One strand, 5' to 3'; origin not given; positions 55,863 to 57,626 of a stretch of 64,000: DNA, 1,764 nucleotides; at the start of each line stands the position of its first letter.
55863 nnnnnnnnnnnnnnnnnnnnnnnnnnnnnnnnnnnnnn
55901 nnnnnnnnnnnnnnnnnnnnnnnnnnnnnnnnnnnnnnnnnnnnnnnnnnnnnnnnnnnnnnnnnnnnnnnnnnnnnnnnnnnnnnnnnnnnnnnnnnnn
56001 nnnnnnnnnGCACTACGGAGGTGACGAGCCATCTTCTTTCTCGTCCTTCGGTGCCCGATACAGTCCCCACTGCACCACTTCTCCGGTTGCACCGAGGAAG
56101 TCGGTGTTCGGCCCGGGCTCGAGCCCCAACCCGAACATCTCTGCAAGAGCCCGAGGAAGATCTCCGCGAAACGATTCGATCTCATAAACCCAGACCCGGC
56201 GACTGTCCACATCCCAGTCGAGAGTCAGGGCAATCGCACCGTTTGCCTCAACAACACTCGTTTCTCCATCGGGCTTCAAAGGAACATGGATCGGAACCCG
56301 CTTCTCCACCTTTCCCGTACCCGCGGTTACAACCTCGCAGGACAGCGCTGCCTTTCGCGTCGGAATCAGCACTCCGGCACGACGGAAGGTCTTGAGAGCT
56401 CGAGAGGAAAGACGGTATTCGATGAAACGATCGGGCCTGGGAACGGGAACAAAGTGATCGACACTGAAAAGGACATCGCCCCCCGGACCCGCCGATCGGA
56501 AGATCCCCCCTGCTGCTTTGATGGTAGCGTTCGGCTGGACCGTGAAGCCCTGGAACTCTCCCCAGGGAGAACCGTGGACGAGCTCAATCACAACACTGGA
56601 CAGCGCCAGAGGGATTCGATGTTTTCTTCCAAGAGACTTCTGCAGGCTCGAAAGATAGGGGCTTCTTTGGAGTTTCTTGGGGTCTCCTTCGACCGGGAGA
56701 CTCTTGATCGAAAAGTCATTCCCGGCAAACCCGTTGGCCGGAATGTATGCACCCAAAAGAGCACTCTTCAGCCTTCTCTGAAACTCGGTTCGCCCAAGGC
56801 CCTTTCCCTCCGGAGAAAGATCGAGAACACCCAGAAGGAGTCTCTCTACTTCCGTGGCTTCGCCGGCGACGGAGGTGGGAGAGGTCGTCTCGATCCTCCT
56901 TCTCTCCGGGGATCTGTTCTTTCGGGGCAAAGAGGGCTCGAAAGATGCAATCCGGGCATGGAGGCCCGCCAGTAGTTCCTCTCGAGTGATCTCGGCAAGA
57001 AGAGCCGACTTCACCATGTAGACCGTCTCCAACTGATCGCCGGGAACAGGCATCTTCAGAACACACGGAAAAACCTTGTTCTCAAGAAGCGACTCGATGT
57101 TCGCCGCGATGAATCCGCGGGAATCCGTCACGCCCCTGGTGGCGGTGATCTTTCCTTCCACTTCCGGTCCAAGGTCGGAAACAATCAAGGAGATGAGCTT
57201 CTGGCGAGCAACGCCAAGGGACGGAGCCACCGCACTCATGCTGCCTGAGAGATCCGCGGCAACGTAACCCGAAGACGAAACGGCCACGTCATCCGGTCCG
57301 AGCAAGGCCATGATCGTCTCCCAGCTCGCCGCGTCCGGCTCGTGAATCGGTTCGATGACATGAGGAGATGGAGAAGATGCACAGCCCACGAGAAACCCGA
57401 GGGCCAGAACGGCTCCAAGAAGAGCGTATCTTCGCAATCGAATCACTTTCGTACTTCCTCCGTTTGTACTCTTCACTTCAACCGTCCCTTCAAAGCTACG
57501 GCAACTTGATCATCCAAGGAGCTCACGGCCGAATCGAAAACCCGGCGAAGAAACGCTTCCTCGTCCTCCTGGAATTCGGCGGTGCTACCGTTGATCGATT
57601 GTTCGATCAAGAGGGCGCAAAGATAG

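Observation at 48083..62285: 14-kb co-directional envelope operon: membrane pseudokinase giant, lipoprotein, GrpE-repeat cytoplasmic giant, secreted protein, TIM-barrel protein, LspA and hydrolase lipoprotein, with LepB divergent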

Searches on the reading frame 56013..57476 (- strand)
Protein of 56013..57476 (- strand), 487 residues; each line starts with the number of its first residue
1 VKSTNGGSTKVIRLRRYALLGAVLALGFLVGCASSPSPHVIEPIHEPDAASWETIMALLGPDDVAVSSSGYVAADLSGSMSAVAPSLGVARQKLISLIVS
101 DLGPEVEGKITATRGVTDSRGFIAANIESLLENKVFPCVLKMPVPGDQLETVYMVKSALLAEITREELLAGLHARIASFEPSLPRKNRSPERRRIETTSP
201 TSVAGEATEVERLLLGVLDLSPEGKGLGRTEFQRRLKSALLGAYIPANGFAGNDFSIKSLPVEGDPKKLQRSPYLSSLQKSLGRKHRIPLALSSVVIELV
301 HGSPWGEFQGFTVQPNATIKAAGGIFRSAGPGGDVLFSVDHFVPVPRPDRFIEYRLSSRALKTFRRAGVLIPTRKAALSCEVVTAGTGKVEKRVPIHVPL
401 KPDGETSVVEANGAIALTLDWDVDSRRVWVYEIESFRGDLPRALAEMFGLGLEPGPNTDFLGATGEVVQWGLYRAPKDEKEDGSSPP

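Call 4: search_protein_families(library=pfam, proteins=[window:56013-57476:-], max_evalue=0.1)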
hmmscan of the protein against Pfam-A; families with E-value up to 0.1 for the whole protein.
window:56013-57476:- (487 aa): 0 families

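Call 5: search_protein_families(library=ncbifam, proteins=[window:56013-57476:-], max_evalue=0.1)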
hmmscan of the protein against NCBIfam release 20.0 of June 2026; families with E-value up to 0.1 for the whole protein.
window:56013-57476:- (487 aa): 0 families

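Call 27: search_protein_families(library=padloc, proteins=[window:56013-57476:-], max_evalue=0.1)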
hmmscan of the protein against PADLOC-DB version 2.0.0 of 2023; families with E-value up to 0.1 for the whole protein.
window:56013-57476:- (487 aa): 0 families

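Call 89: search_solved_structures(query=window:56013-57476:-, max_evalue=10)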
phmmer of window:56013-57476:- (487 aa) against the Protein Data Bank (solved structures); distinct sequences matched with E-value up to 10: 0.
